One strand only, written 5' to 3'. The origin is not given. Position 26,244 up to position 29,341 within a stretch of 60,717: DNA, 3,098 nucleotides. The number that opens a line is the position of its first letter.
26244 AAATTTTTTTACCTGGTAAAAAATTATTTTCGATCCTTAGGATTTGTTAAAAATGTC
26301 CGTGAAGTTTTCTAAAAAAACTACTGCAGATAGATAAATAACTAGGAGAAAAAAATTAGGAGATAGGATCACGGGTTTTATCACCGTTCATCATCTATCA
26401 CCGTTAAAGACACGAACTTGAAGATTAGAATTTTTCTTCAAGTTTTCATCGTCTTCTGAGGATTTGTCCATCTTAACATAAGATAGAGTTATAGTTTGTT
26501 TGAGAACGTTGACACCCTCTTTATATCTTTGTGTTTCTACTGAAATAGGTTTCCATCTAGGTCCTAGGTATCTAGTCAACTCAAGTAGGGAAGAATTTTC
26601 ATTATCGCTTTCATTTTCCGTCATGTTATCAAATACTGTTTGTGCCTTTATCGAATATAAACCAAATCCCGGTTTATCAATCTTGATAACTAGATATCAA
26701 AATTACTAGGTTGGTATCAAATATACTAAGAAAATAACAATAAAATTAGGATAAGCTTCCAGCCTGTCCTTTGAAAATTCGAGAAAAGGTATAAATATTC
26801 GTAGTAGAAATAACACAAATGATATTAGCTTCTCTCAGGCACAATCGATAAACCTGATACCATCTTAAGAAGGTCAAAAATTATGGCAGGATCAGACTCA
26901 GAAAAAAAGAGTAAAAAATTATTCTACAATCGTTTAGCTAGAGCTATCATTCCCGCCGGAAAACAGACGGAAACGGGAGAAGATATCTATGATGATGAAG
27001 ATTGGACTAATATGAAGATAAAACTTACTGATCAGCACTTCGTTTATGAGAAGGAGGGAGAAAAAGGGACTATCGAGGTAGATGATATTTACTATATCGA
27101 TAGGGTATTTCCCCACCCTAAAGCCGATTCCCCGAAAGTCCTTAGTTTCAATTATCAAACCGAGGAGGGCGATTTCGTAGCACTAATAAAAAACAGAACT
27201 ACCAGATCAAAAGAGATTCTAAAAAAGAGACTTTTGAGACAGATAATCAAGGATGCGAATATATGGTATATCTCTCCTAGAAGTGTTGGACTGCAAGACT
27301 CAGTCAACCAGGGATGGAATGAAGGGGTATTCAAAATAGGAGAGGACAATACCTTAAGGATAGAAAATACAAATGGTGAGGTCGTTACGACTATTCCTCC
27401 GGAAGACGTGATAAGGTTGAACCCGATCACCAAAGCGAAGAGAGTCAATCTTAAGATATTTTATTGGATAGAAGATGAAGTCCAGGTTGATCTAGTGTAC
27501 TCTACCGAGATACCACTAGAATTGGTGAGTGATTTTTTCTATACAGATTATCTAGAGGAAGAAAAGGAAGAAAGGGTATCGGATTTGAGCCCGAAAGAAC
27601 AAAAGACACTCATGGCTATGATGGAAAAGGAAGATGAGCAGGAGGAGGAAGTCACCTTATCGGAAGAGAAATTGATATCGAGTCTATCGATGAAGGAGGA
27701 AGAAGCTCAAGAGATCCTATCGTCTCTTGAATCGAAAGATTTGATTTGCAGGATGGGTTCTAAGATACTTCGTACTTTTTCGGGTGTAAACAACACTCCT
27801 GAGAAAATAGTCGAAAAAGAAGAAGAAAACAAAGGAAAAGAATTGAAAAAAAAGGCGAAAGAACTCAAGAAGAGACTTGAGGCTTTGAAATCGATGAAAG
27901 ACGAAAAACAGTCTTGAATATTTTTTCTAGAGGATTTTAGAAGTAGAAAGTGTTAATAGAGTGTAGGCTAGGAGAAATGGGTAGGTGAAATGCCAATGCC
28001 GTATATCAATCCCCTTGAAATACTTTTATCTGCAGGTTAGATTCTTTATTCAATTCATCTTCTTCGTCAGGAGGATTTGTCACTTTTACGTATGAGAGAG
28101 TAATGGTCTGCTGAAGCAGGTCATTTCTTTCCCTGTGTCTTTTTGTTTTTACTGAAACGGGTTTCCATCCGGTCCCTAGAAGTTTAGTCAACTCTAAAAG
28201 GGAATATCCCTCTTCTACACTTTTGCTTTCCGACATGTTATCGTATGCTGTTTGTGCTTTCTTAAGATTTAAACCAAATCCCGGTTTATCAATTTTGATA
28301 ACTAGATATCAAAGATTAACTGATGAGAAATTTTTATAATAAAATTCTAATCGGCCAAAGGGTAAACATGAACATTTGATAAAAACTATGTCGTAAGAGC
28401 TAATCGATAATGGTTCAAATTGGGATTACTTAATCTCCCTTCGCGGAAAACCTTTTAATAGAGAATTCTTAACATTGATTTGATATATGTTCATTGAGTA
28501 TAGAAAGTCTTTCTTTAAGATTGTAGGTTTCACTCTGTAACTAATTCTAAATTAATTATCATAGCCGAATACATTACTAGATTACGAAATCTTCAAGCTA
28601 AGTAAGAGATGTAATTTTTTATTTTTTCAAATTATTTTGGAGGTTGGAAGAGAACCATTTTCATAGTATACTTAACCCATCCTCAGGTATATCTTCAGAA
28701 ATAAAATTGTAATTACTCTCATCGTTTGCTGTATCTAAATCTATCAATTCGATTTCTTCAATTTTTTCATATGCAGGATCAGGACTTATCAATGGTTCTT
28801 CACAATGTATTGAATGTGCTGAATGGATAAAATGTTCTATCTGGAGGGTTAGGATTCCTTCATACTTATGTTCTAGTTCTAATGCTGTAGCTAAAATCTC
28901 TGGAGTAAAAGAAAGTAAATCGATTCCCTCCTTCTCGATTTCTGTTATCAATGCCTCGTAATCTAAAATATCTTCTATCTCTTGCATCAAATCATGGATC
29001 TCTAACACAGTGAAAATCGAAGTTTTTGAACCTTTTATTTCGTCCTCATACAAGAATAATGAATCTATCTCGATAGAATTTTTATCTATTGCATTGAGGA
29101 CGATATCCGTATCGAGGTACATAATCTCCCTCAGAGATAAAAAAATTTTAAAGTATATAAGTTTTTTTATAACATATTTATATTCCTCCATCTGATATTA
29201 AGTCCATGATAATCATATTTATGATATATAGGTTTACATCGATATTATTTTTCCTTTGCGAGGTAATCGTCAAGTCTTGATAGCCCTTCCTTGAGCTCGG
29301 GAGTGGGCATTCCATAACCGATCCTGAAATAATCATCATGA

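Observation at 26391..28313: Paralogous 76-77 aa genes whose 44-nt dyad-rich upstream element is better conserved than the genes, bracketing a divergent 344-aa gene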

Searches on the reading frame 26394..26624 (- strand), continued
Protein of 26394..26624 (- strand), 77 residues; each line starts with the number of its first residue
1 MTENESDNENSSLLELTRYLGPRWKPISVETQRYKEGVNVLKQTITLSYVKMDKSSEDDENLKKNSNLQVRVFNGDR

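Call 71: search_protein_families(library=pfam, proteins=[L139:5175-5579:+, L139:7019-11296:-, L003:289-786:+, L142:2569-2991:+, L142:1538-2257:-, L140:1037-2071:-], max_evalue=0.01)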
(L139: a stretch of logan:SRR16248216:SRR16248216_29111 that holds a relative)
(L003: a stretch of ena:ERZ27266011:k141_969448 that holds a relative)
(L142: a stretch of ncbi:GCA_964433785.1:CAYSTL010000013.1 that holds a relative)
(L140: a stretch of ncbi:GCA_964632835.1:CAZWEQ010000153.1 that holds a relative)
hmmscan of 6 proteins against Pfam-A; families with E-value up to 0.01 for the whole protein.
L139:5175-5579:+ (135 aa): 0 families

L139:7019-11296:- (1426 aa): 3 families
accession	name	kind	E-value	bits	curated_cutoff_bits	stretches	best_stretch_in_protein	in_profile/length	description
PF23619.1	Ig_VWA7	-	1.3e-09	38.7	27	0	62-134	4-74/104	VWA7 Ig-like domain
PF11614.14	FixG_C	-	1.1e-06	29.2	25.6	0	812-888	36-111/119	IG-like fold at C-terminal of FixG, putative oxidoreductase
PF10633.15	NPCBM_assoc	-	0.00018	22.1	24.4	0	190-244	8-62/78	NPCBM-associated, NEW3 domain of alpha-galactosidase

L003:289-786:+ (166 aa): 1 family
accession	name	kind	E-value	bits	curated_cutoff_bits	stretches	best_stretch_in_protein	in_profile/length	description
PF01584.24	CheW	-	4.8e-29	101.2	23.5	1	14-149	1-135/138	CheW-like domain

L142:2569-2991:+ (141 aa): 0 families

L142:1538-2257:- (240 aa): 2 families
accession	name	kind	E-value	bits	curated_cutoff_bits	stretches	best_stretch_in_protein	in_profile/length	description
PF00072.30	Response_reg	-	2.4e-25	89.3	30.2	1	18-131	1-110/111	Response regulator receiver domain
PF12698.13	ABC2_membrane_3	-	0.00054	19.6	31.6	1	19-87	35-95/347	ABC-2 family transporter protein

L140:1037-2071:- (345 aa): 0 families

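Call 112: search_protein_families(library=pfam, proteins=[L139:113-640:+, L139:3516-3794:-, L139:5175-5579:+], max_evalue=0.01)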
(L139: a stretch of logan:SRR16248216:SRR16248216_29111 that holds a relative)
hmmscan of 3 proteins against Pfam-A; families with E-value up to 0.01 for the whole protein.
L139:113-640:+ (176 aa): 0 families

L139:3516-3794:- (93 aa): 1 family
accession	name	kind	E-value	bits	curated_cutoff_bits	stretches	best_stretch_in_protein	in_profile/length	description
PF02359.24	CDC48_N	-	0.00022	21.8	35.1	1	7-86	2-84/85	Cell division protein 48 (CDC48), N-terminal domain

L139:5175-5579:+ (135 aa): 0 families

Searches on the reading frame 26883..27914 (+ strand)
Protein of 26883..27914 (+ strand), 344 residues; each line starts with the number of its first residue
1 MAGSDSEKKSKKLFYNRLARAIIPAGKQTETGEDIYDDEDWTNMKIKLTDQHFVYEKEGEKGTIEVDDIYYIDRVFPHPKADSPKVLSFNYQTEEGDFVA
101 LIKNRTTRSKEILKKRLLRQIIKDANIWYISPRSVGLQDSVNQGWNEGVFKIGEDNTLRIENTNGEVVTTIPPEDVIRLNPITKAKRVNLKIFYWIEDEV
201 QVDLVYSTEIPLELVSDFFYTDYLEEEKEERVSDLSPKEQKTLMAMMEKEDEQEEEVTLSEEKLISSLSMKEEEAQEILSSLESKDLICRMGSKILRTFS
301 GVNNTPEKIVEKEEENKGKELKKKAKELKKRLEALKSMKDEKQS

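Call 9: search_protein_families(library=pfam, proteins=[window:26883-27914:+], max_evalue=1)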
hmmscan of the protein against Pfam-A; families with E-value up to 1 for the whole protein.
window:26883-27914:+ (344 aa): 1 family
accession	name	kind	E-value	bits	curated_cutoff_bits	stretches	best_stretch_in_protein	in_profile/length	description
PF04283.17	CheF-arch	-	1.1e-08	35.5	25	1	35-188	18-169/218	Chemotaxis signal transduction system protein F from archaea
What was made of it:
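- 26883..27917 (+): CheF-like 344-aa gene between the two cassettes. PF04283 CheF-arch, 35.5 bits against a cut-off of 25 (call 9).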

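Call 12: search_protein_families(library=ncbifam, proteins=[window:26883-27914:+], max_evalue=1)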
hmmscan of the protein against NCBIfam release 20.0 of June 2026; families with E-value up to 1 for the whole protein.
window:26883-27914:+ (344 aa): 0 families

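Call 70: search_solved_structures(query=A5, max_evalue=1)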
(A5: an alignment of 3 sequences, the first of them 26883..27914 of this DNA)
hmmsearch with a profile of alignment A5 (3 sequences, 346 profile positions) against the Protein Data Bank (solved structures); distinct sequences matched with E-value up to 1: 1.
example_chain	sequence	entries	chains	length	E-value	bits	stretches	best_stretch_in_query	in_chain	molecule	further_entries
7pnw_2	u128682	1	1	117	0.54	12.3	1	228-300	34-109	Coiled-coil-helix-coiled-coil-helix domain-containing protein 1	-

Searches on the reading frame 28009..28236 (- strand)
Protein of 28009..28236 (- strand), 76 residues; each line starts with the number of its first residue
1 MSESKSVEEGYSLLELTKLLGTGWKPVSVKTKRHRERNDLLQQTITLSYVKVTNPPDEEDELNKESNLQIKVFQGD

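Call 9: search_protein_families(library=pfam, proteins=[window:28009-28236:-], max_evalue=1)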
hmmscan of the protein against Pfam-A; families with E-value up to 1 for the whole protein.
window:28009-28236:- (76 aa): 0 families

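Call 12: search_protein_families(library=ncbifam, proteins=[window:28009-28236:-], max_evalue=1)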
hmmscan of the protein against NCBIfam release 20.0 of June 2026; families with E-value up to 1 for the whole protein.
window:28009-28236:- (76 aa): 0 families

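Call 59: predict_structure(alignment_id=A6)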
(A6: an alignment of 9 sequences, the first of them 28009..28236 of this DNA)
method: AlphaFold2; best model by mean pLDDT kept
length: 76 residues; sequences in the alignment: 9
mean_pLDDT: 61.6   pTM: 0.44
mean pLDDT of the five models: 61.6, 56.8, 56.3, 54.3, 51.1
residues with pLDDT >= 90: 0; 70-90: 29; 50-70: 32; < 50: 15
segments of 3 or more residues with pLDDT < 50: 1-13
pLDDT, mean of each block of 10 residues (from residue 1): 38 56 73 76 76 58 58 56
secondary structure, 60 per line:
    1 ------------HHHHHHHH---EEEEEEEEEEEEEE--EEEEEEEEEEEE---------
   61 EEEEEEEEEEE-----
elements in order: H13-20 E24-37 E40-51 E61-71

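Call 66: fold_search(model_id=the predicted structure, library=viral)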
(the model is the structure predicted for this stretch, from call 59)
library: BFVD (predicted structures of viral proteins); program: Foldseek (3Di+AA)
matches with E <= 10: 1443; with E <= 0.001: 0
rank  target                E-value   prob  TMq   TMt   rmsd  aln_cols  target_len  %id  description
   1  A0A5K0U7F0            1.2e-02  1.00  0.53  0.09   6.6        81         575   14  Uncharacterized protein [Yasminevirus sp. GU-2018]
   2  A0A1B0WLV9            5.1e-02  0.90  0.39  0.35   3.9        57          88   14  (no name in the UniProt tables at hand)
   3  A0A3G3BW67            5.1e-02  0.90  0.40  0.24   6.9        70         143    7  (no name in the UniProt tables at hand)
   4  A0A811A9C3            5.1e-02  0.60  0.35  0.07  12.5       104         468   10  (no name in the UniProt tables at hand)
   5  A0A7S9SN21            6.1e-02  1.00  0.52  0.48   5.2        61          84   10  Uncharacterized protein [Salmonella phage vB_SalS_ABTNLsp4]
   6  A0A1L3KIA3            6.1e-02  1.00  0.50  0.34   4.6        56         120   14  Uncharacterized protein [Beihai levi-like virus 3]
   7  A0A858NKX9            6.1e-02  0.91  0.49  0.41   8.8        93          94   11  (no name in the UniProt tables at hand)
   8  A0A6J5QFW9            6.1e-02  0.75  0.32  0.15   6.7        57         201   16  Essential recombination function protein [uncultured Caudovirales phage]
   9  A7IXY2                6.9e-02  0.92  0.45  0.49   5.1        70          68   14  Uncharacterized protein b807R [Paramecium bursaria Chlorella virus NY2A]
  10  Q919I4                6.9e-02  0.85  0.37  0.23  12.4       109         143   11  Uncharacterized protein [Culex nigripalpus nucleopolyhedrovirus (isolate Florida/1997)]
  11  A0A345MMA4            6.9e-02  0.82  0.36  0.29   5.4        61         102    8  (no name in the UniProt tables at hand)
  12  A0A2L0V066            7.3e-02  0.97  0.45  0.54   8.1        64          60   16  Uncharacterized protein [Agrobacterium phage Atu_ph07]
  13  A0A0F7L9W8            7.3e-02  0.85  0.37  0.42   3.8        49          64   10  Uncharacterized protein [uncultured marine virus]
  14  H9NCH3                7.3e-02  0.82  0.31  0.28   5.8        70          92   16  (no name in the UniProt tables at hand)
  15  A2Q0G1                7.3e-02  0.80  0.39  0.25  12.3        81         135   12  C3.2 [Ichnoviriform fugitivi]
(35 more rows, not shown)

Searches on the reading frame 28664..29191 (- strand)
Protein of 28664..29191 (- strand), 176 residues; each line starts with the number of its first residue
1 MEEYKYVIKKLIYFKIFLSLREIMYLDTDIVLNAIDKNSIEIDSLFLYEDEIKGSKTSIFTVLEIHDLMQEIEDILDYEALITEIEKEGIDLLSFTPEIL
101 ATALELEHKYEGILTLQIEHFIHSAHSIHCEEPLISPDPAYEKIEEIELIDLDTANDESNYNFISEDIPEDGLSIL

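Call 9: search_protein_families(library=pfam, proteins=[window:28664-29191:-], max_evalue=1)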
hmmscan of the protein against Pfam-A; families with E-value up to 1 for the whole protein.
window:28664-29191:- (176 aa): 1 family
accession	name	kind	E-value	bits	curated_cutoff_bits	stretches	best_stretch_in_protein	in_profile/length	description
PF01850.27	PIN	-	0.00023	22.2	23.6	1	24-145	1-118/120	PIN domain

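Call 12: search_protein_families(library=ncbifam, proteins=[window:28664-29191:-], max_evalue=1)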
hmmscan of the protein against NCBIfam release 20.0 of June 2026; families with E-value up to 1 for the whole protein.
window:28664-29191:- (176 aa): 0 families

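Call 71: search_protein_families(library=pfam, proteins=[window:28664-29191:-], max_evalue=0.01)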
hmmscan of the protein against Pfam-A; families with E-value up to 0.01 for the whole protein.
window:28664-29191:- (176 aa): 1 family
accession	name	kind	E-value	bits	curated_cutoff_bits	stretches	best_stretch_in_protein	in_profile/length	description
PF01850.27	PIN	-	0.00023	22.2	23.6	1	24-145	1-118/120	PIN domain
